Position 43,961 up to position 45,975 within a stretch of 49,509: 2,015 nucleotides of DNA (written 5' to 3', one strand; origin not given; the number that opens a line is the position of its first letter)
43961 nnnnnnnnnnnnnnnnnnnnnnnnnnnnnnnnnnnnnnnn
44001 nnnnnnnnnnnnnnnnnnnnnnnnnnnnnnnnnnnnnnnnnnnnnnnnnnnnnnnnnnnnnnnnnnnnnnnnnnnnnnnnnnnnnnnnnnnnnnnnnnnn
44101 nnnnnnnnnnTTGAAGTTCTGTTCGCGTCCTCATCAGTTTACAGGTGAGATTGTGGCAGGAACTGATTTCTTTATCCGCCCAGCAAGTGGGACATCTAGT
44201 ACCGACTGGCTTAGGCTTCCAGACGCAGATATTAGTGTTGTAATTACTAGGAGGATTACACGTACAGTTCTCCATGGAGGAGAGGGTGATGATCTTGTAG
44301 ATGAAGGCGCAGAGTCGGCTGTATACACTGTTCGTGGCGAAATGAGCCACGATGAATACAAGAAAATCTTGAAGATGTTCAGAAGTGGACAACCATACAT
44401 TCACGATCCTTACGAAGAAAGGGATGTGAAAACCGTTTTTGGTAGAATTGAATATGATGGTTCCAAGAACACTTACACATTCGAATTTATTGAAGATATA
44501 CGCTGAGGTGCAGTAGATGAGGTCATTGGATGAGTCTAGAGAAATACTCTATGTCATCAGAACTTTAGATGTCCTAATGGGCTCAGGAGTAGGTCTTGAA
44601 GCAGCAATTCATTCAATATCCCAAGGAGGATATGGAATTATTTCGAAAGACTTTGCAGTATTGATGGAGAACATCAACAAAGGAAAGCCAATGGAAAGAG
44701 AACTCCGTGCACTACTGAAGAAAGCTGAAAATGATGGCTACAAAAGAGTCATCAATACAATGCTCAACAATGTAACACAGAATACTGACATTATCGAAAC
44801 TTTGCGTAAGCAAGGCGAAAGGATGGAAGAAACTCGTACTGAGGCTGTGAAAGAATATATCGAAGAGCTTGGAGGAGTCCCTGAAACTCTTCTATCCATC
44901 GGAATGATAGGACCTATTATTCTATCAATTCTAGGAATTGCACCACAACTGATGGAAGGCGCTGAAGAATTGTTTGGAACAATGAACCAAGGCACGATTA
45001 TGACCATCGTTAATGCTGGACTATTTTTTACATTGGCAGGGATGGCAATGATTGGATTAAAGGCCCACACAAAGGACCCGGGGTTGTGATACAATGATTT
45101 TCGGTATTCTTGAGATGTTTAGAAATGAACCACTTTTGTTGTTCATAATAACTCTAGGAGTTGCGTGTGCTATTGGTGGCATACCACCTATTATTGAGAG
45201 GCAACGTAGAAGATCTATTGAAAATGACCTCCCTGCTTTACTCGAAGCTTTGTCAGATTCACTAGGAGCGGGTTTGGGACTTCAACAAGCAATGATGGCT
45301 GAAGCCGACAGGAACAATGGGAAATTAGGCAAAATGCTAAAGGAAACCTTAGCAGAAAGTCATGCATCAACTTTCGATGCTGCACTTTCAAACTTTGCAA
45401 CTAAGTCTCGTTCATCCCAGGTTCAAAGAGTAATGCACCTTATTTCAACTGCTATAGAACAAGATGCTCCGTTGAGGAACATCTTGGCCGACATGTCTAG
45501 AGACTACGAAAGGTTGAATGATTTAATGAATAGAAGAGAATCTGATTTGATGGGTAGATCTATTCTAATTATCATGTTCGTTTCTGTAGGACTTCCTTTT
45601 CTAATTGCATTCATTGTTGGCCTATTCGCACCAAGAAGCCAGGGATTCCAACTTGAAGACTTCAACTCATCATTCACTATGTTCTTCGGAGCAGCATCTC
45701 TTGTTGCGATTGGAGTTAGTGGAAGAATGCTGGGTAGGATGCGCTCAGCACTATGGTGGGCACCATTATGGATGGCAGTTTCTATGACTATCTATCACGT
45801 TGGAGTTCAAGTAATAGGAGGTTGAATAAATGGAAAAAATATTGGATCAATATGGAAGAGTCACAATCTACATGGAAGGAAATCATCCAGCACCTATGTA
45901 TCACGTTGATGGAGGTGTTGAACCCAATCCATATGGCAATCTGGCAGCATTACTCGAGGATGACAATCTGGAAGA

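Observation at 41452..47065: RPA and Rpap sit in one tight cluster with a type IV filament ATPase/platform module: a candidate DNA-handling membrane machine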

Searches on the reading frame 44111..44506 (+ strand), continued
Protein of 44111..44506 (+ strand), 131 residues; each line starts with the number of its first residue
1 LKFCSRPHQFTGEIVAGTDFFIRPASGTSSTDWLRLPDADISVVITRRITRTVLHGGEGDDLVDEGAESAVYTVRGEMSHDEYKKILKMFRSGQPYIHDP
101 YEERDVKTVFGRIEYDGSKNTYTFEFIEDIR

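Call 73: fold_search(model_id=the predicted structure, library=viral)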
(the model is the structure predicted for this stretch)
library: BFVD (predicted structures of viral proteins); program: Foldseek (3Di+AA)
matches with E <= 10: 1310; with E <= 0.001: 54
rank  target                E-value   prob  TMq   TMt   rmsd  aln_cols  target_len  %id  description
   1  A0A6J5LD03            2.2e-05  1.00  0.57  0.30   6.6       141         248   15  DUF6046 domain-containing protein [uncultured Caudovirales phage]
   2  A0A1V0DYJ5            2.6e-05  1.00  0.62  0.21   4.6       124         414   18  (no name in the UniProt tables at hand)
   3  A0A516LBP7            4.4e-05  1.00  0.47  0.28   6.9       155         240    9  (no name in the UniProt tables at hand)
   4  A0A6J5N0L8            6.0e-05  1.00  0.60  0.42   6.2       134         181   14  DUF6046 domain-containing protein [uncultured Caudovirales phage]
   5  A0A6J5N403            7.5e-05  1.00  0.52  0.40   6.6       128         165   12  Uncharacterized protein (Fragment) [uncultured Caudovirales phage]
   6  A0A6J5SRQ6            8.3e-05  1.00  0.46  0.27   6.6       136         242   14  DUF6046 domain-containing protein [uncultured Caudovirales phage]
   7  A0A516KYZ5            1.0e-04  1.00  0.61  0.21   5.7       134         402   10  (no name in the UniProt tables at hand)
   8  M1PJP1                1.1e-04  1.00  0.50  0.25   6.1       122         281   12  (no name in the UniProt tables at hand)
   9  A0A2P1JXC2            1.4e-04  1.00  0.56  0.36   5.9       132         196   16  Minor tail protein [Rhodococcus phage Finch]
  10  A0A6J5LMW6            1.4e-04  1.00  0.56  0.20   4.7       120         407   10  DNA circulation, N-terminal [uncultured Caudovirales phage]
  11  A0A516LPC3            1.6e-04  1.00  0.59  0.45   5.1       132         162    8  (no name in the UniProt tables at hand)
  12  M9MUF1                1.6e-04  1.00  0.55  0.35   5.0       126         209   10  (no name in the UniProt tables at hand)
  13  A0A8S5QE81            2.0e-04  1.00  0.51  0.28   5.4       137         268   12  Uncharacterized protein [Caudovirales sp. ctqPn17]
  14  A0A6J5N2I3            2.1e-04  1.00  0.50  0.26   5.6       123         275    9  Uncharacterized protein [uncultured Caudovirales phage]
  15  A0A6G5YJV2            2.2e-04  1.00  0.56  0.43   5.0       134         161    8  (no name in the UniProt tables at hand)
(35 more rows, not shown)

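Call 81: find_related_loci(query=A1, collection=viral_contigs, flank=8000)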
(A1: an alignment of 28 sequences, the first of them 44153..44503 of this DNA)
Query A1 (117 aa) in viral_contigs; peptide patterns used: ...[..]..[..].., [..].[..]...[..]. (x = any residue, [..] = any of these).
40 stretches matched a pattern, but none encodes a relative of the query by tblastn (E <= 1e-3).

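Call 83: find_related_loci(query=A7, collection=metagenome_contigs, flank=8000)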
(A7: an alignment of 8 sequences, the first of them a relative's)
Query A7 (133 aa) in metagenome_contigs; peptide patterns used: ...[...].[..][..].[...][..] (x = any residue, [..] = any of these).
600 stretches matched a pattern (row limit reached: there are more); 276 encode a relative of the query (tblastn E <= 1e-3); the best 80 are kept; 80 distinct loci.
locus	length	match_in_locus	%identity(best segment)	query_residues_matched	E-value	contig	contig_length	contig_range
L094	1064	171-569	96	1-133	1e-88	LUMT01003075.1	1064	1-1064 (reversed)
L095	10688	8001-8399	96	1-133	6e-82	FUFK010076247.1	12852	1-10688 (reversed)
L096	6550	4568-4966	89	1-133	2e-76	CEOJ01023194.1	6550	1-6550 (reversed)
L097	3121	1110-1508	89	1-133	6e-77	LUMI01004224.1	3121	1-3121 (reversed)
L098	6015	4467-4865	84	1-133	2e-72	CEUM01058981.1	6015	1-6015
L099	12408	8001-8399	79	1-133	3e-66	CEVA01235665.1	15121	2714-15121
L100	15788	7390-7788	79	1-133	6e-65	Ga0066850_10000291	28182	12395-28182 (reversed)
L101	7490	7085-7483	77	1-133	5e-65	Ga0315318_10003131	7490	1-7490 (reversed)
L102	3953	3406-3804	77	1-133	7e-65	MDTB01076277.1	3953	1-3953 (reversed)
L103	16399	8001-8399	78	1-133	8e-65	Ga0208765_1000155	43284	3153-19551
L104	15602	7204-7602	77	1-133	2e-64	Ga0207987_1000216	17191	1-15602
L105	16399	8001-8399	77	1-133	4e-64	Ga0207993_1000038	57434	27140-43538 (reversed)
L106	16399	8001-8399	77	1-133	3e-64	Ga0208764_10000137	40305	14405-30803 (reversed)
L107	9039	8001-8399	77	1-133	2e-64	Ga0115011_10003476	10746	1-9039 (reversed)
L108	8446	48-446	77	1-133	7e-64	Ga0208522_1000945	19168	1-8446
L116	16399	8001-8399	67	1-133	3e-53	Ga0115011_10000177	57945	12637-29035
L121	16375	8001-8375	54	10-133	2e-40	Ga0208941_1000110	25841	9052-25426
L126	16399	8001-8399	49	1-132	1e-38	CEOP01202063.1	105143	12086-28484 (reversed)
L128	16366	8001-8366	50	12-132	8e-36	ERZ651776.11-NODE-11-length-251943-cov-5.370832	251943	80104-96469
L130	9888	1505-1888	47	10-133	9e-32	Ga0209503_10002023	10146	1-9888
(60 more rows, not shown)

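Call 86: list_cluster_members(proteins=[L126:8001-8402:+, L126:3799-5265:+, L103:10076-11401:-, L116:8001-8399:+, L121:7974-8384:+, L130:1487-1888:+, L130:3138-4511:-, L128:5743-7197:+])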
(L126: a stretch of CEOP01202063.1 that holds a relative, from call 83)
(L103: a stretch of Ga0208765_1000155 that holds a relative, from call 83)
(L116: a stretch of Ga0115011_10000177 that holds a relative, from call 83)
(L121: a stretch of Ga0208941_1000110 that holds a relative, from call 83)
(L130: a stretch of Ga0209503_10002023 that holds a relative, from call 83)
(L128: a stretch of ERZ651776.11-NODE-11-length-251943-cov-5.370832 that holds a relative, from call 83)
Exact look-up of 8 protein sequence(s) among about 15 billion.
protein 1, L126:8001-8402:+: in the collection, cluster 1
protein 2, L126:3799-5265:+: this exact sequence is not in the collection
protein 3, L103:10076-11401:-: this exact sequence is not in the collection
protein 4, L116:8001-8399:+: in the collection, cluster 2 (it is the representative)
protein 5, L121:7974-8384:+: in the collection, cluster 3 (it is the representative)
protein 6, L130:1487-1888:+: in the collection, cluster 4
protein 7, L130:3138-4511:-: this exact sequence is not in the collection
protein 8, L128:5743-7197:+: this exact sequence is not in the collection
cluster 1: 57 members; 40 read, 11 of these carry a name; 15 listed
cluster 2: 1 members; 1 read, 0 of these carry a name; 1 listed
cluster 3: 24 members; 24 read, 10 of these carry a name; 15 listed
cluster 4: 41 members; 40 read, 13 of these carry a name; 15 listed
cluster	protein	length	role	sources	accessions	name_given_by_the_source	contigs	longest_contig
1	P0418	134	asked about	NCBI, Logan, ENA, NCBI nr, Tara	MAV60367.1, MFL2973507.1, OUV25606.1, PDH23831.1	MAG: hypothetical protein CND89_00455 [Marine Group II euryarchaeote MED-G38] | hypothetical protein [Euryarchaeota archaeon] | strand:- start:20080 stop:20484 length:405 start_codon:yes stop_codon:yes ...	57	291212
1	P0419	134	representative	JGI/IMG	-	-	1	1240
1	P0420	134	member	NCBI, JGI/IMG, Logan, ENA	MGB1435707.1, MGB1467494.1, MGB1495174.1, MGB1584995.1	MAG: hypothetical protein ACPG8U_01605 [Candidatus Thalassarchaeaceae archaeon] | hypothetical protein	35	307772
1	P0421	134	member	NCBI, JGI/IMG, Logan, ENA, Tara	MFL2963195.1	MAG: hypothetical protein ACJZ46_03020 [Candidatus Thalassarchaeaceae archaeon] | strand:+ start:1227 stop:1631 length:405 start_codon:yes stop_codon:yes gene_type:complete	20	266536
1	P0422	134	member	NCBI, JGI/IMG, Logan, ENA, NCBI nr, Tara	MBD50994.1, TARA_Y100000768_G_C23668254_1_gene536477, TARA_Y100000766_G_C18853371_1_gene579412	MAG: hypothetical protein CMB08_03615 [Euryarchaeota archaeon] | hypothetical protein [Euryarchaeota archaeon] | strand:+ start:48 stop:452 length:405 start_codon:yes stop_codon:yes gene_type:complete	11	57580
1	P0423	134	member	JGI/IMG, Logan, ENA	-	hypothetical protein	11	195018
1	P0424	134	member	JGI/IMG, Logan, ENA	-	hypothetical protein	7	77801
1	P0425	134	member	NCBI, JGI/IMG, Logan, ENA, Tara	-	hypothetical protein | strand:+ start:7332 stop:7736 length:405 start_codon:yes stop_codon:yes gene_type:complete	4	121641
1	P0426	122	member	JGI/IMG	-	hypothetical protein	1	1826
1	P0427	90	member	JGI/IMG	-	hypothetical protein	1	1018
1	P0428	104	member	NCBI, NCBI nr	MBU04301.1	MAG: hypothetical protein CMA58_04925, partial [Euryarchaeota archaeon] | hypothetical protein [Euryarchaeota archaeon]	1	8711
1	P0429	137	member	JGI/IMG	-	hypothetical protein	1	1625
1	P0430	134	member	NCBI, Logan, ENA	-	-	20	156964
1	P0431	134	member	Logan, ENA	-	-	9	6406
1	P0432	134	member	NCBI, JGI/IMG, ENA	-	-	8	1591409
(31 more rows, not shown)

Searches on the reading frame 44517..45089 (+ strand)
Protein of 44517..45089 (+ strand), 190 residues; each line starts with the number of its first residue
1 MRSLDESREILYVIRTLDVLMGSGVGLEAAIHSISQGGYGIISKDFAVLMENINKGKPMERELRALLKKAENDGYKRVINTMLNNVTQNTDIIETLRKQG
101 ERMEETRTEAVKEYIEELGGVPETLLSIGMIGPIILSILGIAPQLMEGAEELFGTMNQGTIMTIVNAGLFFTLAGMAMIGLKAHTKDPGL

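Call 3: search_protein_families(library=pfam, proteins=[window:44517-45089:+], max_evalue=0.01)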
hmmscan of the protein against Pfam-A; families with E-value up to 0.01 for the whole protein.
window:44517-45089:+ (190 aa): 2 families
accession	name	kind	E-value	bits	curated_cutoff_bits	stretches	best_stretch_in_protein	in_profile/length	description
PF00482.28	T2SSF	-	2.9e-11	43.9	25.2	1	14-139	2-124/125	Type II secretion system (T2SS), protein F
PF03715.18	Noc2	-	0.0011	18.6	29.9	1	58-118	225-284/298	Noc2p family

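Call 4: search_protein_families(library=ncbifam, proteins=[window:44517-45089:+], max_evalue=0.01)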
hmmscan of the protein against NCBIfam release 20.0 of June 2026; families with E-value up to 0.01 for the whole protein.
window:44517-45089:+ (190 aa): 3 families
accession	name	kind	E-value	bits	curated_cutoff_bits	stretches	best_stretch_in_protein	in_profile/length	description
NF041514.1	Legion_RtxA_N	exception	0.0021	17.6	500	1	74-183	8-113/335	enhanced entry virulence factor RtxA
NF002032.1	PRK00856.1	equivalog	0.003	16.8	263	1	74-117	194-237/297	aspartate carbamoyltransferase catalytic subunit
TIGR00670.1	asp_carb_tr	equivalog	0.0047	16.1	236.95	1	65-114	193-240/304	aspartate carbamoyltransferase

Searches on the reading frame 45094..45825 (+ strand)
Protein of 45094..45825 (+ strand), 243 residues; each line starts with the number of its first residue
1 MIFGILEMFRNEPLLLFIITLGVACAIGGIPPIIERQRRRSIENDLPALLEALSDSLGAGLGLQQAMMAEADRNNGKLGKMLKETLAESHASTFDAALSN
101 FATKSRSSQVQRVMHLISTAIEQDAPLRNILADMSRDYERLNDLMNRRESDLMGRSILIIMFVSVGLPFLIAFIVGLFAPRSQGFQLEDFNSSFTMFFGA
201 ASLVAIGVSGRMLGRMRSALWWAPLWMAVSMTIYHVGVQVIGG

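Call 3: search_protein_families(library=pfam, proteins=[window:45094-45825:+], max_evalue=0.01)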
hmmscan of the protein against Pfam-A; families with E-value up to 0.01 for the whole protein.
window:45094-45825:+ (243 aa): 2 families
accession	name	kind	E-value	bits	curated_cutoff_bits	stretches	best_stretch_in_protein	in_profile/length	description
PF00482.28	T2SSF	-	4.4e-10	40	25.2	1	50-174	2-124/125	Type II secretion system (T2SS), protein F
PF20589.3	DUF6790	-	0.0015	18.9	27.1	1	150-232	28-109/158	Family of unknown function (DUF6790)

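Call 4: search_protein_families(library=ncbifam, proteins=[window:45094-45825:+], max_evalue=0.01)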
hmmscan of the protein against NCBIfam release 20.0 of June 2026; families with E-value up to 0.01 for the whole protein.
window:45094-45825:+ (243 aa): 2 families
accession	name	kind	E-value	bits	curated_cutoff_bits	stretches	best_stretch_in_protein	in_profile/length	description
NF046075.1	UpsF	equivalog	8.6e-08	31.4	400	1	14-179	281-436/484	membrane pilin protein UpsF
NF004705.1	PRK06041.1-3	equivalog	0.00016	20.7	400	1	8-182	208-386/465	archaellar assembly protein ArlJ/FlaJ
